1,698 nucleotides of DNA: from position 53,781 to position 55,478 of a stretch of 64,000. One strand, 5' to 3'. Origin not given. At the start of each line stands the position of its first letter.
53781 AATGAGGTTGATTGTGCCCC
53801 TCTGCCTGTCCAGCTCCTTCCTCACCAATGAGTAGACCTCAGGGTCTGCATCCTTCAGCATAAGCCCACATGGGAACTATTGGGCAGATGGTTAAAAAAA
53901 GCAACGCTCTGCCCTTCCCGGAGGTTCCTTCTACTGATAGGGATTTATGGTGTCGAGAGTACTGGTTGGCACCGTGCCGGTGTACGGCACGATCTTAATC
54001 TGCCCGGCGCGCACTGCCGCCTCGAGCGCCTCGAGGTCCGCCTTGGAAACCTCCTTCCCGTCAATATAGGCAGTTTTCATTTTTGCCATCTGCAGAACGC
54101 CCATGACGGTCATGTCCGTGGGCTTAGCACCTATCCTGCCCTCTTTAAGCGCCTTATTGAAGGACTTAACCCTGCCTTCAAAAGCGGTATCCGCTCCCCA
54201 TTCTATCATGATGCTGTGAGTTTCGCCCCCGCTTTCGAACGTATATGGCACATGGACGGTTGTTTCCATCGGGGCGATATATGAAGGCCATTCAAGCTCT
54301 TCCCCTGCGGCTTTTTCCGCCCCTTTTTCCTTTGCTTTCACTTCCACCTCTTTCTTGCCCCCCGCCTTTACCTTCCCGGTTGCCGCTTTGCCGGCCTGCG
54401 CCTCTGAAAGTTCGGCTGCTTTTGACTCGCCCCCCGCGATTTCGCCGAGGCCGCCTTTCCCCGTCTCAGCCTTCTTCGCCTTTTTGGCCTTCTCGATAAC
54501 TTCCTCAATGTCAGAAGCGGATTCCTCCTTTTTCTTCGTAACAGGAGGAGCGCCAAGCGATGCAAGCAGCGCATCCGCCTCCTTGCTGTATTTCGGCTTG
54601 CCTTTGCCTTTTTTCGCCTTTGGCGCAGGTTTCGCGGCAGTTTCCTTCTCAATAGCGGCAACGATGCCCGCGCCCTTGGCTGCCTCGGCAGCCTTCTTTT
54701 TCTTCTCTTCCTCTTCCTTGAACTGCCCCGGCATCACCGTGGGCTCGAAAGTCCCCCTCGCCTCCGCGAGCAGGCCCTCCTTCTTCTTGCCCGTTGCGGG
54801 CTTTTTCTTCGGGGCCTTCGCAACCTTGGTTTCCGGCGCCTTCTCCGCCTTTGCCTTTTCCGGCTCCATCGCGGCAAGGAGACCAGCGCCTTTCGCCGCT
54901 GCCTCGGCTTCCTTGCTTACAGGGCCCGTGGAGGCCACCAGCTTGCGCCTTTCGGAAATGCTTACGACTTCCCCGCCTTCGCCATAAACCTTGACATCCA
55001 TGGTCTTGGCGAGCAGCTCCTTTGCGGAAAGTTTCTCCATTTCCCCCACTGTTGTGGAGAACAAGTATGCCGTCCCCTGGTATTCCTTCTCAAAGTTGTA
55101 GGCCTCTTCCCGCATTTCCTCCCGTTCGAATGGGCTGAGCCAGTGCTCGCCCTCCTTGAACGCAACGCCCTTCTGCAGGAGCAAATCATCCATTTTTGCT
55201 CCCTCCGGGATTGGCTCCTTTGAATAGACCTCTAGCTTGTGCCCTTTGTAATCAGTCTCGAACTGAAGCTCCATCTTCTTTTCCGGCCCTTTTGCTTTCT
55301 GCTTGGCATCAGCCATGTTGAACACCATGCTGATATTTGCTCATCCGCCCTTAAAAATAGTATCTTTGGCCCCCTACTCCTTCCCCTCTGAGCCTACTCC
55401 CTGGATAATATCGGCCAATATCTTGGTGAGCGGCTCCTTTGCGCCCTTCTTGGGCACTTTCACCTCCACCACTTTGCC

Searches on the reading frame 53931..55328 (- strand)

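Call 61: search_protein_families(library=pfam, proteins=[window:53931-55328:-], max_evalue=0.001)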
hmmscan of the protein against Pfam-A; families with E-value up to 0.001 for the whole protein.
window:53931-55328:- (465 aa): 0 families

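Call 85: search_protein_families(library=pfam, proteins=[window:53931-55328:-], max_evalue=0.1)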
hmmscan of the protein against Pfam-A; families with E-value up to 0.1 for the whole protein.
window:53931-55328:- (465 aa): 2 families
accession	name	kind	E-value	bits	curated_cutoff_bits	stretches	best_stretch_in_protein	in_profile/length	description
PF23716.1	DUF7158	-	0.018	15.1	27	1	420-443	3-26/38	Family of unknown function (DUF7158)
PF04945.19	YHS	-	0.069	13.6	30.3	0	66-92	4-29/47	YHS domain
